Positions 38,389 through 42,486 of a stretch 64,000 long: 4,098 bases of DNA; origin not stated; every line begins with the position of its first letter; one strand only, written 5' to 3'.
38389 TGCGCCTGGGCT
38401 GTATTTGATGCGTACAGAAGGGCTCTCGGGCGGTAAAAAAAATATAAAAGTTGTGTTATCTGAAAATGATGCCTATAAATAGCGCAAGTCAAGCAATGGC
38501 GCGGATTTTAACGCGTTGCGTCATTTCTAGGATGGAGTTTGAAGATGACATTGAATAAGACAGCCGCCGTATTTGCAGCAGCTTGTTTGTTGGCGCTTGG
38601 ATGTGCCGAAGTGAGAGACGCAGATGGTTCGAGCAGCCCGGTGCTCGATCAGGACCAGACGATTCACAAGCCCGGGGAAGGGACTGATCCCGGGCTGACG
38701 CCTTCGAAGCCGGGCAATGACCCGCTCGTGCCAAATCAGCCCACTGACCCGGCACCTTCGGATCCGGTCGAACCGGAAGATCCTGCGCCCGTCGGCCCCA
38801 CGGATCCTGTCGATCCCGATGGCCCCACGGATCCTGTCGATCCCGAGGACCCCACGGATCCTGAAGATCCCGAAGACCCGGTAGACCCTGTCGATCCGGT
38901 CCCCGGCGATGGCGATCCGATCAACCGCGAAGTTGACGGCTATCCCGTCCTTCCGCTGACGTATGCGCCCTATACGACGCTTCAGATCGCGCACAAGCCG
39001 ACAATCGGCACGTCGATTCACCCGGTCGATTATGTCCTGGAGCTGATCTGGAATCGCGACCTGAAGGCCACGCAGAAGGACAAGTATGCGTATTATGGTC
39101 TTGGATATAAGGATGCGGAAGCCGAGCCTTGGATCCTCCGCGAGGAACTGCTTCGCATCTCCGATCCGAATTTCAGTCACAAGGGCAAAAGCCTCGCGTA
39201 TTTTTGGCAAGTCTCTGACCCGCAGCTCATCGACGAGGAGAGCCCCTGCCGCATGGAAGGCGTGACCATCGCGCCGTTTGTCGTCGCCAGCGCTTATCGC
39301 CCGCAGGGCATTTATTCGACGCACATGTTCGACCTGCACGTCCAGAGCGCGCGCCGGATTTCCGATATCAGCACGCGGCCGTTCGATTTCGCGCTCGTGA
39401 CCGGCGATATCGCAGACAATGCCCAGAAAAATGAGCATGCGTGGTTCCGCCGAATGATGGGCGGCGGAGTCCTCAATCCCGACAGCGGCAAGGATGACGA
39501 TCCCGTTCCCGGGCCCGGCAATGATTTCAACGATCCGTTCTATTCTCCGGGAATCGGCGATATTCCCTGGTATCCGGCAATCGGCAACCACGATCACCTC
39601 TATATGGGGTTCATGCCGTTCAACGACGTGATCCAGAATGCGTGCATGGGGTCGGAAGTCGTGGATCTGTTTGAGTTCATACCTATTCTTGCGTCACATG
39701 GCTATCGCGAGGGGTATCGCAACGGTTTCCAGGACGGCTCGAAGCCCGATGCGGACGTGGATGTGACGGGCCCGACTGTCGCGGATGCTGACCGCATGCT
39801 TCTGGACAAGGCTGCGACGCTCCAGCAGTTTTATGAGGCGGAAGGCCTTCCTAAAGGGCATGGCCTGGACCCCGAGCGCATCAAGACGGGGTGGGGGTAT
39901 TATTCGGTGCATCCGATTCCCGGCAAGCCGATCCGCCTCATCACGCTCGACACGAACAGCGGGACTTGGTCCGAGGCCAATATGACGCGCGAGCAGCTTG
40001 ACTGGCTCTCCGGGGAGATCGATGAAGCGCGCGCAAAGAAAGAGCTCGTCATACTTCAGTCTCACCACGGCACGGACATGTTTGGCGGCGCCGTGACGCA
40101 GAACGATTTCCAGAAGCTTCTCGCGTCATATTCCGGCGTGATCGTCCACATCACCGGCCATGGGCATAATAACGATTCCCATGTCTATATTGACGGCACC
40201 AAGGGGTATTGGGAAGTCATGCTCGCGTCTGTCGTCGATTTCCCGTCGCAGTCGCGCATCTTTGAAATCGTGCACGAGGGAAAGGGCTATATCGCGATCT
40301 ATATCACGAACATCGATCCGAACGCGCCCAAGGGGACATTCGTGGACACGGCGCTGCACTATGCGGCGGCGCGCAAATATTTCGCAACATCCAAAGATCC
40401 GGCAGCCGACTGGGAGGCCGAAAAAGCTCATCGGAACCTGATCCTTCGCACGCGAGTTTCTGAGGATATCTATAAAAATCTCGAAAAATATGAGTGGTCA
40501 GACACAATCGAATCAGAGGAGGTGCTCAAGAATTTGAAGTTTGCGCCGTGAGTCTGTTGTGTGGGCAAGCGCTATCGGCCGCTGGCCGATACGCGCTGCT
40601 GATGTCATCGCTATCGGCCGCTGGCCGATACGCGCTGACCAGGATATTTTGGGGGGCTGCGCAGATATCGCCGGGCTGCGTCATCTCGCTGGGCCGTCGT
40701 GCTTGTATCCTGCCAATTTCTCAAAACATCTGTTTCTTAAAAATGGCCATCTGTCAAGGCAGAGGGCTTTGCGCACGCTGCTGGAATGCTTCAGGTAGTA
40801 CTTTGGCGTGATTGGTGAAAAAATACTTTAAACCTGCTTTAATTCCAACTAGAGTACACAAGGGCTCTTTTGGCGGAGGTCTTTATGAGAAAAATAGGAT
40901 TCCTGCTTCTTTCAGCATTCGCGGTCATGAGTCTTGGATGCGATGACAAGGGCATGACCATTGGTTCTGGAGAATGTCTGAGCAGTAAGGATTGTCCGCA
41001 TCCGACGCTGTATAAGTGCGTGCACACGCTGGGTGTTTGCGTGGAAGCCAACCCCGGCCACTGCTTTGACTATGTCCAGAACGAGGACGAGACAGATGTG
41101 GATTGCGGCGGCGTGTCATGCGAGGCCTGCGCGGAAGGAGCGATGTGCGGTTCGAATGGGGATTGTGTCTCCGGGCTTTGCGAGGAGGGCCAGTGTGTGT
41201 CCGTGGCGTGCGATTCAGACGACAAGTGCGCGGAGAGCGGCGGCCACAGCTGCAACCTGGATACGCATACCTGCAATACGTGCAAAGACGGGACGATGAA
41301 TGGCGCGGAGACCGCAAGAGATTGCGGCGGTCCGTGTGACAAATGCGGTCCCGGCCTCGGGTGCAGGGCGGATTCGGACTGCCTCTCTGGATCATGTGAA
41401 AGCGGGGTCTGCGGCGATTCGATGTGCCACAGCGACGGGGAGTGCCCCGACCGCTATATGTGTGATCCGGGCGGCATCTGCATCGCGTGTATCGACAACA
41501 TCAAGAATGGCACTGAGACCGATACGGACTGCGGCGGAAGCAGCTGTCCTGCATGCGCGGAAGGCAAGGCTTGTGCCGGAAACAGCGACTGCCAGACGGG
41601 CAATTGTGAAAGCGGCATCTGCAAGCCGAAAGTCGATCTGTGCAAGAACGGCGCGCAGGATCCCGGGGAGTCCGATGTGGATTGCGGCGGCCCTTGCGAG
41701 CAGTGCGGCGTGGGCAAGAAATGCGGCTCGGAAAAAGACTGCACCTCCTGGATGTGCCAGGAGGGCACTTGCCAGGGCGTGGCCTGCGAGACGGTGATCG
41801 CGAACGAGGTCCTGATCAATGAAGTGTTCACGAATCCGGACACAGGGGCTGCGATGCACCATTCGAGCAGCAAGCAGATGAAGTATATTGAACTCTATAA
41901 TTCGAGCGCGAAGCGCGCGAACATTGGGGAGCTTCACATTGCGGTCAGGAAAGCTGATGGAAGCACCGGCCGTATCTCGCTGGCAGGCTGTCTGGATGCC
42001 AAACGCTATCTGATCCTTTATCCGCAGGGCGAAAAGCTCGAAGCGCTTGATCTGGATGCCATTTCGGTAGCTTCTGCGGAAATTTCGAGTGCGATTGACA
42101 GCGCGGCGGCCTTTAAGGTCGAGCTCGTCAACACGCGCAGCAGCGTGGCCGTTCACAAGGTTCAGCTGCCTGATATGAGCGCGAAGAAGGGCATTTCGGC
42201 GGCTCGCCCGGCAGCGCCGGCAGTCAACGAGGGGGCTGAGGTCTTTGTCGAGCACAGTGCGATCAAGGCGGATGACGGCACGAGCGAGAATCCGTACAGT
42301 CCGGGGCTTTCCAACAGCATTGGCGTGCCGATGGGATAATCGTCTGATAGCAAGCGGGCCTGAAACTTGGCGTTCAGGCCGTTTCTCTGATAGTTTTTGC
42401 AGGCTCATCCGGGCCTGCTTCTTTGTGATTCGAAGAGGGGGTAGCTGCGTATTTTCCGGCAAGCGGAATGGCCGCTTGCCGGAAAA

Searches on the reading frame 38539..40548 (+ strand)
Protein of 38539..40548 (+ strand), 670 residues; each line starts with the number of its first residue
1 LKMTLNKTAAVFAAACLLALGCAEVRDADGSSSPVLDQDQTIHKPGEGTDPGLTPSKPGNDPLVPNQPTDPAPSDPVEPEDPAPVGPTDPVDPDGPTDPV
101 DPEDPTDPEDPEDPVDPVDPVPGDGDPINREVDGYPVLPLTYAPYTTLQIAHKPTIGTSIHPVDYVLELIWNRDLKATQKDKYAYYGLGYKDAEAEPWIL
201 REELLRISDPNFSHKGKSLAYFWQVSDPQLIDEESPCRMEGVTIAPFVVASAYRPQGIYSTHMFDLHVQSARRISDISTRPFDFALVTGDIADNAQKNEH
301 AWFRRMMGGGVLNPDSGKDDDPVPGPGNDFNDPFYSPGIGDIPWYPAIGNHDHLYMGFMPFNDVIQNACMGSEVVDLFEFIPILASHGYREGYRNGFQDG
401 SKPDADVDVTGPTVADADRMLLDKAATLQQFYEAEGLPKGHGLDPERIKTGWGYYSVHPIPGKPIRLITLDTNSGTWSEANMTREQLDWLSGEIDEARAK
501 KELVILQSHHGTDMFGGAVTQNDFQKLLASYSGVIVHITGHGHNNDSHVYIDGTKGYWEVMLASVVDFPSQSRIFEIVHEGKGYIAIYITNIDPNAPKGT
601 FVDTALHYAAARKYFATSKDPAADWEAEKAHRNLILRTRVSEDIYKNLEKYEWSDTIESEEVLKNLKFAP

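Call 70: search_protein_families(library=pfam, proteins=[window:38539-40548:+], max_evalue=0.001)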
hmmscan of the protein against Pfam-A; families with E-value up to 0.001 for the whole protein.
window:38539-40548:+ (670 aa): 1 family
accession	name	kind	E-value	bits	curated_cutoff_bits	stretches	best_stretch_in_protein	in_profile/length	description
PF00149.33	Metallophos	-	0.00017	22.5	21.5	0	281-544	30-190/191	Calcineurin-like phosphoesterase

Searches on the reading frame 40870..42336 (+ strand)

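Call 70: search_protein_families(library=pfam, proteins=[window:40870-42336:+], max_evalue=0.001)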
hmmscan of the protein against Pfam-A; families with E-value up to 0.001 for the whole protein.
window:40870-42336:+ (489 aa): 1 family
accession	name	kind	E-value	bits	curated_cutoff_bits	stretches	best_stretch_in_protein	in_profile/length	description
PF00932.25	LTD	-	1.6e-06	28.9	34.3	1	312-424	6-100/109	Lamin Tail Domain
